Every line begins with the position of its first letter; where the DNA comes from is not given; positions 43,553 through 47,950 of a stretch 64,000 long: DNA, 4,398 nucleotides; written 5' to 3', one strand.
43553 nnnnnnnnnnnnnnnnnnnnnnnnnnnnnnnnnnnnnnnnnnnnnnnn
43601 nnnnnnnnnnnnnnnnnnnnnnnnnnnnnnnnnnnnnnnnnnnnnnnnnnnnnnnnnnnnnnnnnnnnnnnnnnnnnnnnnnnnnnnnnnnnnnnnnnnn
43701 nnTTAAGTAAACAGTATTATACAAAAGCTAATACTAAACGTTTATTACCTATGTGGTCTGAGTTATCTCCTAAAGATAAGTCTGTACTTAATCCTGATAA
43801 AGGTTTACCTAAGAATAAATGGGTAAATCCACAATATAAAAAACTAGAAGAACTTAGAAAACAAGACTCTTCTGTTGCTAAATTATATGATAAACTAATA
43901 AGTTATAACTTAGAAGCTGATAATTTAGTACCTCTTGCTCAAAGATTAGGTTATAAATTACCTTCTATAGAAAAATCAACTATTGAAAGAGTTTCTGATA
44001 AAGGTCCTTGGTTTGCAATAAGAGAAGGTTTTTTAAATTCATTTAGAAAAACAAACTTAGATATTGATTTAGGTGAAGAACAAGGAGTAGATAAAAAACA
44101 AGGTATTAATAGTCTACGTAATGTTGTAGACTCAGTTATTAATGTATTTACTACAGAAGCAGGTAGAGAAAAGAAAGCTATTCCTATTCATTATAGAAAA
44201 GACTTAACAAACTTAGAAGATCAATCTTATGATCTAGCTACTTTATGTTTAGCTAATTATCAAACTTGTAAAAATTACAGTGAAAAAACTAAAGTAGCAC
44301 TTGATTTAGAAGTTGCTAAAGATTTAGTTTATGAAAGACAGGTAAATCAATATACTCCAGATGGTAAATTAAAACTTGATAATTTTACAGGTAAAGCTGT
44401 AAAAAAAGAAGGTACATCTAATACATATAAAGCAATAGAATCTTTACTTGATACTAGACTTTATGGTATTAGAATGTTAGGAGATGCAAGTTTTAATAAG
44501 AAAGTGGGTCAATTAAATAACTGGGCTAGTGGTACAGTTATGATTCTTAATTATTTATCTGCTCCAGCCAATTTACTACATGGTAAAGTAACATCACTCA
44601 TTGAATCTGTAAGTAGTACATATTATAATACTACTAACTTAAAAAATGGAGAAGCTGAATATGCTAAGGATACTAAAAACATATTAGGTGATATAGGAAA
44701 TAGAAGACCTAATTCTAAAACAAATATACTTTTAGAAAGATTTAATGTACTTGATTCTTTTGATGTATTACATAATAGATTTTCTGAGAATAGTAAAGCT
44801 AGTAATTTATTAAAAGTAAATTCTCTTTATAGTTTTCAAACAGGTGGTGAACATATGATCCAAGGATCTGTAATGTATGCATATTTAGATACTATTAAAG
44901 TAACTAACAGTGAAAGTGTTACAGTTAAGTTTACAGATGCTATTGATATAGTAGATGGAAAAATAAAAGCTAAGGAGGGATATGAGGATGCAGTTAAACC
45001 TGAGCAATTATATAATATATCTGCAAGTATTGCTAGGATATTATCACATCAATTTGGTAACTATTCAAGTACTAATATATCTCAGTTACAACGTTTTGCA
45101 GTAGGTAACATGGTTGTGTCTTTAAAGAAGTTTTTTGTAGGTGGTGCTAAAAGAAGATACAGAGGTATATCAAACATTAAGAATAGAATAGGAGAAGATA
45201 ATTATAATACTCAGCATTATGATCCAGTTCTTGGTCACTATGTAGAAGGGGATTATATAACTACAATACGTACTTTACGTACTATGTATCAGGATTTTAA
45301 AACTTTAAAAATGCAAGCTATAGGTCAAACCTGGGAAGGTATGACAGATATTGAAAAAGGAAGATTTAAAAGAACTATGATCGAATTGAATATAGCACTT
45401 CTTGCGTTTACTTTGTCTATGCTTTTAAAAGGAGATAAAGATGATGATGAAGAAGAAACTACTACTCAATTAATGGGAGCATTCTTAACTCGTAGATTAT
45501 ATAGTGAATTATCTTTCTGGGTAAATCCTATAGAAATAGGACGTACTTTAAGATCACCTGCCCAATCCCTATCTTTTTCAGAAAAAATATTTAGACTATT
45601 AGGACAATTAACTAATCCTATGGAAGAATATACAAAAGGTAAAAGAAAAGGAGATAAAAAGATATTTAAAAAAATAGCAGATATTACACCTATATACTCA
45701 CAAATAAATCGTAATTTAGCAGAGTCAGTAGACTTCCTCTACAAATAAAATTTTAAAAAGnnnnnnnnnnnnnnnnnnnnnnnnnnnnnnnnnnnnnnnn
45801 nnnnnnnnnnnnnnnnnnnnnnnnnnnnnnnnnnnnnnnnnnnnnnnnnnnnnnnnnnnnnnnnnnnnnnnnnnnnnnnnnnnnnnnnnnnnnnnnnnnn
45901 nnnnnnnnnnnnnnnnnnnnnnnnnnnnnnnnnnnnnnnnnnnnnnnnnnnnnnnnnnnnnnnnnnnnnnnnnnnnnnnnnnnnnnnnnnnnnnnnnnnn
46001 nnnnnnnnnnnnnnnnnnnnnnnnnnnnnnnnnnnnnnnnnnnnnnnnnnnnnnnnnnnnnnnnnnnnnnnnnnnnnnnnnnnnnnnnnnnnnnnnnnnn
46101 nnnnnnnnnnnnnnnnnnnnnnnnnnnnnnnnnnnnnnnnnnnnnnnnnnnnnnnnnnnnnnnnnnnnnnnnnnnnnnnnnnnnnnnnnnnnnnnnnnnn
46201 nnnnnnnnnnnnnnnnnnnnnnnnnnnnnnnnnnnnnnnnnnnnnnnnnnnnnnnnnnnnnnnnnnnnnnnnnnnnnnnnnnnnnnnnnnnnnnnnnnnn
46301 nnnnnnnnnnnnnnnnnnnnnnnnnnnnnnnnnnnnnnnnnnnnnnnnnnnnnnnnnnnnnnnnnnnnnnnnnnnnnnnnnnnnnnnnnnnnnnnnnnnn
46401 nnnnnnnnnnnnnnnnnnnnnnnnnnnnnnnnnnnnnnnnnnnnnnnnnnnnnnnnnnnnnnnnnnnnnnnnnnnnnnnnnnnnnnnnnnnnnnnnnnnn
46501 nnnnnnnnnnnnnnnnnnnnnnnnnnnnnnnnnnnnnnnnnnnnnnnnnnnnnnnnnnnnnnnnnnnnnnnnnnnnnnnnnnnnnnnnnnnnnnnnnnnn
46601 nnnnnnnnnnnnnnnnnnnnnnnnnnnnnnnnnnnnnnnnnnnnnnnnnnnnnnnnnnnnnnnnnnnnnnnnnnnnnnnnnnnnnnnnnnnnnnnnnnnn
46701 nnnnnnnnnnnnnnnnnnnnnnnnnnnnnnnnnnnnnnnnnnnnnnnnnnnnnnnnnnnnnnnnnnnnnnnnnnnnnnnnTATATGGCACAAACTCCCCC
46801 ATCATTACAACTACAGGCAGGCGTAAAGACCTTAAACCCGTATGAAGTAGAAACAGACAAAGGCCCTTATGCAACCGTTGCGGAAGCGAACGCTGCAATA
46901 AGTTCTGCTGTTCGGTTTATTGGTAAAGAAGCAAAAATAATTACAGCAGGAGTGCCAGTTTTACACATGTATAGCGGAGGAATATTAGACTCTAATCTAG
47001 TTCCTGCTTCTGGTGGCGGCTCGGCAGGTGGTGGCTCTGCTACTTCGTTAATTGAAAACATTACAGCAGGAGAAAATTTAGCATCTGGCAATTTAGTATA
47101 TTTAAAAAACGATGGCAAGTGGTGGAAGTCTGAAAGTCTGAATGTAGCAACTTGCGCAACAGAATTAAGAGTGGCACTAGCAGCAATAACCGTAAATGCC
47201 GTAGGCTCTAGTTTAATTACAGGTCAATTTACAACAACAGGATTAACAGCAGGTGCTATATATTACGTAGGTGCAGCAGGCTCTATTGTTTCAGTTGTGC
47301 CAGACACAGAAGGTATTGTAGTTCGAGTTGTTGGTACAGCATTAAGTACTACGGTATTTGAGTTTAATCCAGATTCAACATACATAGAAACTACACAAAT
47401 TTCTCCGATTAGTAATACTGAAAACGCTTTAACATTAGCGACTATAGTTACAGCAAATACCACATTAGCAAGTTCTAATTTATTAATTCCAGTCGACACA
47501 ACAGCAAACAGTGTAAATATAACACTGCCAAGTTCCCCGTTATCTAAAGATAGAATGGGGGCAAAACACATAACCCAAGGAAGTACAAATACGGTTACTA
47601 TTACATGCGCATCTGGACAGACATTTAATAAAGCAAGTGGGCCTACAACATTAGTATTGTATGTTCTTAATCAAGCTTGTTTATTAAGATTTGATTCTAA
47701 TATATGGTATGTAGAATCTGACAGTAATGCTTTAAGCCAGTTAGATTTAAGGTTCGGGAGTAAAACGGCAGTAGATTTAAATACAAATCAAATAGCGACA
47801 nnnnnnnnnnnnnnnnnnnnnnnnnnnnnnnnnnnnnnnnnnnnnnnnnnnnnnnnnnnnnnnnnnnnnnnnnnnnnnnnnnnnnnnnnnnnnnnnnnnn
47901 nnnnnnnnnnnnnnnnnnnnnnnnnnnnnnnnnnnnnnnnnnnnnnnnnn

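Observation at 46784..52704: Compositionally foreign ~5.9-kb island carrying two SGNH-esterase tail fibres and two holin-like genes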

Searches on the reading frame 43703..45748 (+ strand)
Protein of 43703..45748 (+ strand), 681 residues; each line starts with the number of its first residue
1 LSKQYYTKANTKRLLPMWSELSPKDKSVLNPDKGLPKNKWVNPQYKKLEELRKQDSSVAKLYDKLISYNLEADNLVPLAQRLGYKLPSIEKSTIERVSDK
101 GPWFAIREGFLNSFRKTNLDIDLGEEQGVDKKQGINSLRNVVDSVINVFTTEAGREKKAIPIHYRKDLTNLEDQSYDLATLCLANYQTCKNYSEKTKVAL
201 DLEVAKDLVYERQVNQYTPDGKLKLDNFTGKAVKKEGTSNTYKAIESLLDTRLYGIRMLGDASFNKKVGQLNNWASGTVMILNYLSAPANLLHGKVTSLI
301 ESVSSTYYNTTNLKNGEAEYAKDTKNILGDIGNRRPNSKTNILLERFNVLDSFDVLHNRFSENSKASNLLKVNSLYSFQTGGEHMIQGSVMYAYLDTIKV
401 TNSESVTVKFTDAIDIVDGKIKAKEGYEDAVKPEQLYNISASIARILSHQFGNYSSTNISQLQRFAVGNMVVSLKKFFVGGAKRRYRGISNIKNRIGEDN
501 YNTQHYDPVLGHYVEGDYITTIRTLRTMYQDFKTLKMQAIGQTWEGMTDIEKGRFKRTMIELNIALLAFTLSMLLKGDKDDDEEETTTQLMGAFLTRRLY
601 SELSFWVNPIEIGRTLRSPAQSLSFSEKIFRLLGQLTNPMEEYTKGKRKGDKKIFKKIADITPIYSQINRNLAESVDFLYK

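Call 14: find_related_loci(query=window:43703-45748:+, collection=viral_contigs, flank=10000)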
Query window:43703-45748:+ (681 aa) in viral_contigs; peptide patterns used: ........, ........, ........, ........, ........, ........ (x = any residue, [..] = any of these).
38 stretches matched a pattern, but none encodes a relative of the query by tblastn (E <= 1e-3).

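Call 38: find_homologous_proteins(query=window:43703-45748:+, max_evalue=0.001)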
Query window:43703-45748:+: 8000 candidates shared short words with the query, none scored E <= 0.001.

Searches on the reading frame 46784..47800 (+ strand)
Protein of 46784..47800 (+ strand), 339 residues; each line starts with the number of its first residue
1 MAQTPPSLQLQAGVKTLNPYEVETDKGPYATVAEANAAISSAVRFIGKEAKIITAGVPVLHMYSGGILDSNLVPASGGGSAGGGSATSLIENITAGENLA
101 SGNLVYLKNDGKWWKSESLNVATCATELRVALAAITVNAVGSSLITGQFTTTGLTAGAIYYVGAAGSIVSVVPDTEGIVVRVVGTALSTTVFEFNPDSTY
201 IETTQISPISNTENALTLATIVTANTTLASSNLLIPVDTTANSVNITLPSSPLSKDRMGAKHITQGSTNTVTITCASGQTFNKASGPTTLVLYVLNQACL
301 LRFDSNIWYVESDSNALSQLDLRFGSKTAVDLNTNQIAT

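Call 79: search_protein_families(library=pfam, proteins=[window:46784-47800:+], max_evalue=10)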
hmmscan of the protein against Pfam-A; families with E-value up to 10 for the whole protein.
window:46784-47800:+ (339 aa): 1 family
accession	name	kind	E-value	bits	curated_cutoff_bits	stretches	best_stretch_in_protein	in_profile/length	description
PF11011.13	DUF2849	-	0.22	12.7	22.5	1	95-137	4-44/86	Protein of unknown function (DUF2849)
